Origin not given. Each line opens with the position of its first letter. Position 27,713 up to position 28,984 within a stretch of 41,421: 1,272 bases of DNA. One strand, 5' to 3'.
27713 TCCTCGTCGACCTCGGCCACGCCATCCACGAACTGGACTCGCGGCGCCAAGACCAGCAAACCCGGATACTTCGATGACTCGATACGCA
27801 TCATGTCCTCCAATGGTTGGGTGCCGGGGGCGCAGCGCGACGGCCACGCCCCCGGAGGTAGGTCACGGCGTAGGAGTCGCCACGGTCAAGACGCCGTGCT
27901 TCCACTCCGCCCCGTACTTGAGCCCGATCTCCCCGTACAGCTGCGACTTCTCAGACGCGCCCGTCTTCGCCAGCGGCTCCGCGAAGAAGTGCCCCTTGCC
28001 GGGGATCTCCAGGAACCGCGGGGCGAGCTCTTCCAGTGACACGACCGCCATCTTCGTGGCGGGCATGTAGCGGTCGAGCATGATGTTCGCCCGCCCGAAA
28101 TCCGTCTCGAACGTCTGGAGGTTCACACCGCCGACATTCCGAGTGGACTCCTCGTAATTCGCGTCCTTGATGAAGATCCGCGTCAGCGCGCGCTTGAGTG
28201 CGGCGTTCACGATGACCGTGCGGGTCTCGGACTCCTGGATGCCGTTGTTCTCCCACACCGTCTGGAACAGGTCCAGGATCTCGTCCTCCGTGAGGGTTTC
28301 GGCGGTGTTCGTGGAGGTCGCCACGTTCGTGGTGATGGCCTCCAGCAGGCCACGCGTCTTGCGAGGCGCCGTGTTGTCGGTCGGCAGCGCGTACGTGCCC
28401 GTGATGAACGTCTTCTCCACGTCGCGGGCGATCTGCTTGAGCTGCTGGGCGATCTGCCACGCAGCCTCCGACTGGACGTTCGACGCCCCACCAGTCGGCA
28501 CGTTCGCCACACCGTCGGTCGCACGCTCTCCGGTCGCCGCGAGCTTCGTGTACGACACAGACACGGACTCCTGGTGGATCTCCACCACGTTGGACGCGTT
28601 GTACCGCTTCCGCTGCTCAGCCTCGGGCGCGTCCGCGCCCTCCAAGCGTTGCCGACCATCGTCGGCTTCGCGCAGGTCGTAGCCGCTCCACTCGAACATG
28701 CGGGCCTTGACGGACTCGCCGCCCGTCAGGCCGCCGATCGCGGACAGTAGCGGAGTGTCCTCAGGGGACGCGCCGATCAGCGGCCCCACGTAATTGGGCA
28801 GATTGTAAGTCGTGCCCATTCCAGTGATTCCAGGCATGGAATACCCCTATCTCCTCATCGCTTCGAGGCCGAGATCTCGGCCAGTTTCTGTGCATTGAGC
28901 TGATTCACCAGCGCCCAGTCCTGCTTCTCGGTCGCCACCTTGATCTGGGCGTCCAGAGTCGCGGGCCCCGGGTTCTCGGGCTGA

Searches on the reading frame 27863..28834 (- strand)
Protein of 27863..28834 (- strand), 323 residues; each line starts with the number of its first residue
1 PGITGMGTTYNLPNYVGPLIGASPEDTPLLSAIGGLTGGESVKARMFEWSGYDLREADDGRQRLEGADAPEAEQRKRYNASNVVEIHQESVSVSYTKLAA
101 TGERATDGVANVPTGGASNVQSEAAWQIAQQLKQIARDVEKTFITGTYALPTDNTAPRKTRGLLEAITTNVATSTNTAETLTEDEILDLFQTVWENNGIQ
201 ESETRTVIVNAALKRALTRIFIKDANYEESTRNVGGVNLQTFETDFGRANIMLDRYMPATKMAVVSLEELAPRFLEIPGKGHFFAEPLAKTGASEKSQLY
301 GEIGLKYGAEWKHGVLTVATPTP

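Call 57: search_dna_similar(query=window:27863-28834:-, collection=phages, mode=protein, max_rows=15)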
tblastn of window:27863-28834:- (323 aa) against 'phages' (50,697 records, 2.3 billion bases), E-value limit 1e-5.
Records with a match: 269; places in all: 273; records where one place covers at least 80% of the query: 191.
Best place of each record, by identity: 60-80% 14; <60% 255.
By first word of the organism name: Pseudomonas 104; Escherichia 89; Mycobacterium 13; Propionibacterium 8; Aeromonas 8; Proteus 8; Salmonella 7; Caudoviricetes 5; Cronobacter 4; Bacteriophage 3; and 12 more.
By host as written in the record: Escherichia coli 49; Pseudomonas aeruginosa 39; - 22; Pseudomonas aeruginosa PAO1 16; Mycobacterium smegmatis mc2 155 11; Propionibacterium freudenreichii TL110 8; Aeromonas hydrophila 8; Pseudomonas sp. 6; and 66 more.
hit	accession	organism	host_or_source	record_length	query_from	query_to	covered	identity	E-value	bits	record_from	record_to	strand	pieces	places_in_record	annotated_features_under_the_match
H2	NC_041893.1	Propionibacterium phage Doucette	Propionibacterium freudenreichii TL110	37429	1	323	100%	73.7%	2e-156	490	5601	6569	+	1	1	7: major head protein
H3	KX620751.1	Propionibacterium phage Doucette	Propionibacterium freudenreichii TL110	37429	1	323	100%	73.7%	2e-156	490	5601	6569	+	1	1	7: major capsid protein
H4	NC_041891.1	Propionibacterium phage B22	Propionibacterium freudenreichii TL110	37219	1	323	100%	73.7%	2e-156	489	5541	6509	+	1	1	7: major head protein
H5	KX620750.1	Propionibacterium phage B22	Propionibacterium freudenreichii TL110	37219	1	323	100%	73.7%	2e-156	489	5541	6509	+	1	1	7: major capsid protein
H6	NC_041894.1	Propionibacterium phage E6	Propionibacterium freudenreichii TL110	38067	1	323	100%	73.7%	2e-156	489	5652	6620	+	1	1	8: major head protein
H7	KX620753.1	Propionibacterium phage E6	Propionibacterium freudenreichii TL110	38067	1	323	100%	73.7%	2e-156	489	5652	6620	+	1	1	8: major capsid protein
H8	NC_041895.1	Propionibacterium phage G4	Propionibacterium freudenreichii TL110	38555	1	323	100%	73.7%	3e-156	489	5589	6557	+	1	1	7: major head protein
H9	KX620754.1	Propionibacterium phage G4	Propionibacterium freudenreichii TL110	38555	1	323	100%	73.7%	3e-156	489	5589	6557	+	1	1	7: major capsid protein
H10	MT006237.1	Bifidobacterium phage BigBern1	Bifidobacterium asteroides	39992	1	319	99%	68.0%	1e-141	447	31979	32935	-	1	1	hypothetical protein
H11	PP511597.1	Dulem virus 32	Varecia variegata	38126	1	316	98%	63.3%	6e-124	396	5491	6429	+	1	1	major capsid protein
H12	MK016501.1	Mycobacterium phage Nebkiss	Mycobacterium smegmatis mc2 155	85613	2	316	98%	62.3%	8e-125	399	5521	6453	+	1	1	5: major capsid protein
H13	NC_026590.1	Mycobacterium phage Gaia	Mycobacterium smegmatis mc2 155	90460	2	316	98%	62.3%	8e-125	399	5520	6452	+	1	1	5: major head protein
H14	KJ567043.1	Mycobacterium phage Gaia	Mycobacterium smegmatis mc2 155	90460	2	316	98%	62.3%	8e-125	399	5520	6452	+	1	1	5: major capsid protein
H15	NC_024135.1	Mycobacterium phage Bernal13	Mycobacterium smegmatis mc2 155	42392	3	316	97%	47.0%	3e-83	280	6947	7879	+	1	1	8: major head protein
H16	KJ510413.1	Mycobacterium phage Bernal13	Mycobacterium smegmatis mc2 155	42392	3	316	97%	47.0%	3e-83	280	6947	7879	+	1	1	8: major capsid protein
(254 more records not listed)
